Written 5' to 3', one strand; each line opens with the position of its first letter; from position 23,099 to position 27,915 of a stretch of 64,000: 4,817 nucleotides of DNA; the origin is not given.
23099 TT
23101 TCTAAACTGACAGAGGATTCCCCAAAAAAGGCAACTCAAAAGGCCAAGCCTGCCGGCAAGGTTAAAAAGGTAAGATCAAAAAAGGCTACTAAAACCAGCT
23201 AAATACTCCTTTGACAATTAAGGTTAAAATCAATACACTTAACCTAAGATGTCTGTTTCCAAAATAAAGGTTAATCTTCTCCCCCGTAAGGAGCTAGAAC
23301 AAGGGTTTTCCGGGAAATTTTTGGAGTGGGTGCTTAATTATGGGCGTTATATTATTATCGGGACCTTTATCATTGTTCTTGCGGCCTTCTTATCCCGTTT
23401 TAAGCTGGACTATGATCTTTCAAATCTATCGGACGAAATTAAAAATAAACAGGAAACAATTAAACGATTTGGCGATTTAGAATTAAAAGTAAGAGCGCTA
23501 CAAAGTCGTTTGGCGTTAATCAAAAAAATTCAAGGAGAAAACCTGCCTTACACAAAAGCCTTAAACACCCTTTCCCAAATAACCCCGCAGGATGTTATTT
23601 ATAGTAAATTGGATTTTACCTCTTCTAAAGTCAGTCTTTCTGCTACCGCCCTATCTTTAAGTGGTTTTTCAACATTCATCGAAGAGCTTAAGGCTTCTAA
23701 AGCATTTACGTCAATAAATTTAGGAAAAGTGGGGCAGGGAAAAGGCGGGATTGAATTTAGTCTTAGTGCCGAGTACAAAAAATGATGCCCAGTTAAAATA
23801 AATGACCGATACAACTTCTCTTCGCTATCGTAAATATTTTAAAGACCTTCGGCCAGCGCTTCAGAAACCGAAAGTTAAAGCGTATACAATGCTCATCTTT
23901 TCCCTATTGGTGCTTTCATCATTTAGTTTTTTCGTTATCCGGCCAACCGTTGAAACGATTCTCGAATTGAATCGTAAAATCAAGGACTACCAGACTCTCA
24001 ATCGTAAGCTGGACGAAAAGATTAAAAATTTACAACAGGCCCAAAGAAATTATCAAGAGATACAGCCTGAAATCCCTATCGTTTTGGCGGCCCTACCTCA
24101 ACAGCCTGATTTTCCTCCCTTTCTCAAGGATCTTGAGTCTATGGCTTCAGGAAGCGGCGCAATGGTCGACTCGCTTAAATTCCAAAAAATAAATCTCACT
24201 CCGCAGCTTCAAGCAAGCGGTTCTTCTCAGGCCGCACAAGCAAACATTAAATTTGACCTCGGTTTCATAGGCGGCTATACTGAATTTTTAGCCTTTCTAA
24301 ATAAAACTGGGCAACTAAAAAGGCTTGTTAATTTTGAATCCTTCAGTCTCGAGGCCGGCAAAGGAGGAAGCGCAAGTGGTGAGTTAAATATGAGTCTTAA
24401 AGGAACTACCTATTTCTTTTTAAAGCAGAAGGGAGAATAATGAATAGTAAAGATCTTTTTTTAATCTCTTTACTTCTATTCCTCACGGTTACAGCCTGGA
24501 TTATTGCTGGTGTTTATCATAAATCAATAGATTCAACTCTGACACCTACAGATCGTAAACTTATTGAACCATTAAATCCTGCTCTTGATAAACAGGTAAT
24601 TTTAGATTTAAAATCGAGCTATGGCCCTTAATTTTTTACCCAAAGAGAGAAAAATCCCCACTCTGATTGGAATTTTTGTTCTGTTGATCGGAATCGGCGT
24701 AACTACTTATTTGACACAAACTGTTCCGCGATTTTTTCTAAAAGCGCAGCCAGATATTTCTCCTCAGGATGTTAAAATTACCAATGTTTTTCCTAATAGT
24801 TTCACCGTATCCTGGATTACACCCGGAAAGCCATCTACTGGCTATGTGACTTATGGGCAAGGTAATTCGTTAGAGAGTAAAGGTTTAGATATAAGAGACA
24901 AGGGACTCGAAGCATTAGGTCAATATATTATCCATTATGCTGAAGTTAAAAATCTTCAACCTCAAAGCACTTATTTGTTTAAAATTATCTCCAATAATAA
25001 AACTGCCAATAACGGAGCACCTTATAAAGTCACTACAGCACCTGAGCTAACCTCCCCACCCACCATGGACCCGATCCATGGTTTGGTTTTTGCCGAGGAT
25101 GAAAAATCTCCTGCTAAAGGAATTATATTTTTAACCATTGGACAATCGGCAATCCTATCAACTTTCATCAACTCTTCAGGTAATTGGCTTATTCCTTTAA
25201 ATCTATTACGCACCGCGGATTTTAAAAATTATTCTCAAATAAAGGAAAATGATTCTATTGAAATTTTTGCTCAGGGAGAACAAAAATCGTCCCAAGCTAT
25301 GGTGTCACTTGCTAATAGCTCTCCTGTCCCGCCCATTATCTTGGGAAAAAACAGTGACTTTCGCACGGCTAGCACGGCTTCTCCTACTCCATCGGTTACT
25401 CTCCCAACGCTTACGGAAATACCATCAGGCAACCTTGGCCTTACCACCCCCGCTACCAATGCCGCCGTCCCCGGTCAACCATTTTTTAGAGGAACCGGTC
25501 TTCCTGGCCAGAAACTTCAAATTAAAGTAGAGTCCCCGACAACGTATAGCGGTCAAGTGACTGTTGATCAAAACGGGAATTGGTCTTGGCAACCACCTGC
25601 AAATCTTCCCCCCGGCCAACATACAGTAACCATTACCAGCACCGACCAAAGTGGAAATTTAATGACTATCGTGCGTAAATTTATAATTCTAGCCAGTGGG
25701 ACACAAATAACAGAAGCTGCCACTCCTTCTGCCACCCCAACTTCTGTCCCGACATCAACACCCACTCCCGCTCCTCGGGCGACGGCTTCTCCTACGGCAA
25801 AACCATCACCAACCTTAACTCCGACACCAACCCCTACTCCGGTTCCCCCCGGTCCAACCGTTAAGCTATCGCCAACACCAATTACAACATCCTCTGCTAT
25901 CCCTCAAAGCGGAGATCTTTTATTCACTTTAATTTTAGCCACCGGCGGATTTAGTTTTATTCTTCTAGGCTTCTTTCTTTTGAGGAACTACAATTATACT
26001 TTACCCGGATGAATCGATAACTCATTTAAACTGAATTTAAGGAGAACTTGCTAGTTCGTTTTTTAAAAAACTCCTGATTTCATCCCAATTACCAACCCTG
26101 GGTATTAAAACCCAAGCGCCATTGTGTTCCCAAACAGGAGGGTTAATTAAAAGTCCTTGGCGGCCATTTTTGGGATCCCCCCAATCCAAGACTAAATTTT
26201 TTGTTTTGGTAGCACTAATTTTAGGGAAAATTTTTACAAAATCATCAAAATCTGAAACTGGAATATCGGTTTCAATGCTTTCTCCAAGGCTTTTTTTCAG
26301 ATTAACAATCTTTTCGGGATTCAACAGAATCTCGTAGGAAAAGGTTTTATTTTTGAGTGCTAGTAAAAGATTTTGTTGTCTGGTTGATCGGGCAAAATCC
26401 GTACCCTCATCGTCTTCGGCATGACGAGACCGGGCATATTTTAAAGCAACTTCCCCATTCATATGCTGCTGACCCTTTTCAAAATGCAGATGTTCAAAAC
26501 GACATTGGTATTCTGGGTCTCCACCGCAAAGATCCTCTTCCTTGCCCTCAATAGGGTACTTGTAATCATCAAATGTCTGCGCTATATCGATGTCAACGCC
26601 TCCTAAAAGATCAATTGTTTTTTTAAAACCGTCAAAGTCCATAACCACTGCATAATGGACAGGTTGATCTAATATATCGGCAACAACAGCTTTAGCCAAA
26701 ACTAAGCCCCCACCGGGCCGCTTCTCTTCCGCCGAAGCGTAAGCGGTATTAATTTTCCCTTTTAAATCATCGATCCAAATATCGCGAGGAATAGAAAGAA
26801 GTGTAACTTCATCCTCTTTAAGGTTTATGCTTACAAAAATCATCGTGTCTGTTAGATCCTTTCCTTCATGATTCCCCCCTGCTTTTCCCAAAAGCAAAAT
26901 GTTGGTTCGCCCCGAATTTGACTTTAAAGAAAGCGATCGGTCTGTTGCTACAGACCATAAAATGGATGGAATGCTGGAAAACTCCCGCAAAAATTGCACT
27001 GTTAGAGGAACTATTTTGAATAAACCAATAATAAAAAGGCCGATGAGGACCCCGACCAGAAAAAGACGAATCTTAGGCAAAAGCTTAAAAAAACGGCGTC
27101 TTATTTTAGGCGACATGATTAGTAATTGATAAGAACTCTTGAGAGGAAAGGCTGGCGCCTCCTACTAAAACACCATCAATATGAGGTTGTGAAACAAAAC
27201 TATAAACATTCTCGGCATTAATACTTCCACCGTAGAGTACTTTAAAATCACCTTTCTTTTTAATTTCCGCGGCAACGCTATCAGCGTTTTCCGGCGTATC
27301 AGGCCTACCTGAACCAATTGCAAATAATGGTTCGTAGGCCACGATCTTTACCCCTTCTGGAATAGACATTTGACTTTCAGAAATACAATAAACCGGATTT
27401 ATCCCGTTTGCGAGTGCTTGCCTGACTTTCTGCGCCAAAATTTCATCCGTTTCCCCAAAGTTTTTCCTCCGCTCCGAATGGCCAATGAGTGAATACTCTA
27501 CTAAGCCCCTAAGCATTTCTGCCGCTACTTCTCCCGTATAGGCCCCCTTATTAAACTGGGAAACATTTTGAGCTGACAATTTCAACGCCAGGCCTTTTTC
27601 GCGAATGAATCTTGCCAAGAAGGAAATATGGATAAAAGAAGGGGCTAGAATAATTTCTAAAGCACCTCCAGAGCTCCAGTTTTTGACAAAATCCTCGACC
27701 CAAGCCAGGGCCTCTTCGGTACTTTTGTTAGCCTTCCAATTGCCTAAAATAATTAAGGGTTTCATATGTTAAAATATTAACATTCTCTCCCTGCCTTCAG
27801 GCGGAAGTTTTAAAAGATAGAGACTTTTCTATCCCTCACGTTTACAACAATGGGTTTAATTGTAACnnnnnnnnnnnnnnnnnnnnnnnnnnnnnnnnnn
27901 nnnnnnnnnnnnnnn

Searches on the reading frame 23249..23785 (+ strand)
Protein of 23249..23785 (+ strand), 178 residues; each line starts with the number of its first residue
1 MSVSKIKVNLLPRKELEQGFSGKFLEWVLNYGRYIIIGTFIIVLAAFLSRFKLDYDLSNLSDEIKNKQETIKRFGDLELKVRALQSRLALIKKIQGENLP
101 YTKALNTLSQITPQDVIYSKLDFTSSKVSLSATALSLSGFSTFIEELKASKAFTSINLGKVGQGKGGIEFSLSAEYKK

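Call 9: search_protein_families(library=pfam, proteins=[window:23249-23785:+], max_evalue=0.001)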
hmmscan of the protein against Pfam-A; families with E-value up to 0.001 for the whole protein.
window:23249-23785:+ (178 aa): 1 family
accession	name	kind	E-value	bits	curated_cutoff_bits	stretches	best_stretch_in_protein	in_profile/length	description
PF05137.18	PilN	-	9e-10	38.9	22.8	1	105-175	3-77/78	Fimbrial assembly protein (PilN)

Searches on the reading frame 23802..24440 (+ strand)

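Call 9: search_protein_families(library=pfam, proteins=[window:23802-24440:+], max_evalue=0.001)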
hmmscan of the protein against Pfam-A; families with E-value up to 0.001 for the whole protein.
window:23802-24440:+ (212 aa): 1 family
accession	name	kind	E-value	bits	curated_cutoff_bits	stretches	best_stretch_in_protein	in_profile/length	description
PF04350.18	PilO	-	2.8e-16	60.4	22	1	61-207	9-144/145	Pilus assembly protein, PilO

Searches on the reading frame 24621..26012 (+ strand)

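Call 9: search_protein_families(library=pfam, proteins=[window:24621-26012:+], max_evalue=0.001)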
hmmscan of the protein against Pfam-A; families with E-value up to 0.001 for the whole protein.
window:24621-26012:+ (463 aa): 4 families
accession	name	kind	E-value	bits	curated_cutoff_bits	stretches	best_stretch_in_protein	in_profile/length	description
PF19077.6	Big_13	-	3.8e-11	43.8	27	1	286-348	28-91/102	Bacterial Ig-like domain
PF16656.11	Pur_ac_phosph_N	-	7e-08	33.4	30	1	51-138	4-92/93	Purple acid Phosphatase, N-terminal domain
PF00041.27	fn3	-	5.1e-07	30.2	25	1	47-128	2-72/84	Fibronectin type III domain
PF17963.7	Big_9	-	0.00029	22.1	23.6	0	298-346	34-80/89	Bacterial Ig domain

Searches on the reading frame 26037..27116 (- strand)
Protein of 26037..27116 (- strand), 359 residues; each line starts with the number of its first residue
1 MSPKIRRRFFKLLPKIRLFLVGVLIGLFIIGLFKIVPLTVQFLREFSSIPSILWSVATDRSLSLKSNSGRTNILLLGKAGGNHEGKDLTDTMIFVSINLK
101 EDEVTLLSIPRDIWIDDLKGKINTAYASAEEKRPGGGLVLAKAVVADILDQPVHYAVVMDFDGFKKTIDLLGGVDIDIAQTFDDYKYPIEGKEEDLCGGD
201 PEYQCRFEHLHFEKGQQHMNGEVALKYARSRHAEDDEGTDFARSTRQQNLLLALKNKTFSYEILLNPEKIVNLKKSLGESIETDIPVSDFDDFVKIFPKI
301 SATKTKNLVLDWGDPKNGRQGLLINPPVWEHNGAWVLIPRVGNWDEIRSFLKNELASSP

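Call 9: search_protein_families(library=pfam, proteins=[window:26037-27116:-], max_evalue=0.001)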
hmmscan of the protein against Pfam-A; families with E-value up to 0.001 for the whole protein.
window:26037-27116:- (359 aa): 1 family
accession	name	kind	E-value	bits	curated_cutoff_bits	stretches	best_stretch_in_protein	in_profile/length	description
PF03816.19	LytR_cpsA_psr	-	1.1e-32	113.7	24.6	1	89-258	2-148/150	LytR_cpsA_psr family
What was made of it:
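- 26037..27116 (-): LCP (LytR-CpsA-Psr) family protein. It is a candidate ligase for attaching a polyprenyl-diphosphate-linked glycan to peptidoglycan, but it is distal and unlinked. Pfam LytR_cpsA_psr, E = 1.1e-32 (call 9).
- Checked: The LCP gene at 26037-27116 is confirmed (LytR_cpsA_psr, E = 1.1e-32, call 9).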

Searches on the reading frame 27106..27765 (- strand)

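Call 9: search_protein_families(library=pfam, proteins=[window:27106-27765:-], max_evalue=0.001)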
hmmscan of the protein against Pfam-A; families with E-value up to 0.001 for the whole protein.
window:27106-27765:- (219 aa): 1 family
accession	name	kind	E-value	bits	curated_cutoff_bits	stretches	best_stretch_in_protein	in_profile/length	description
PF00121.24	TIM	-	2.4e-59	201.2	20.1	2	5-133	2-128/245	Triosephosphate isomerase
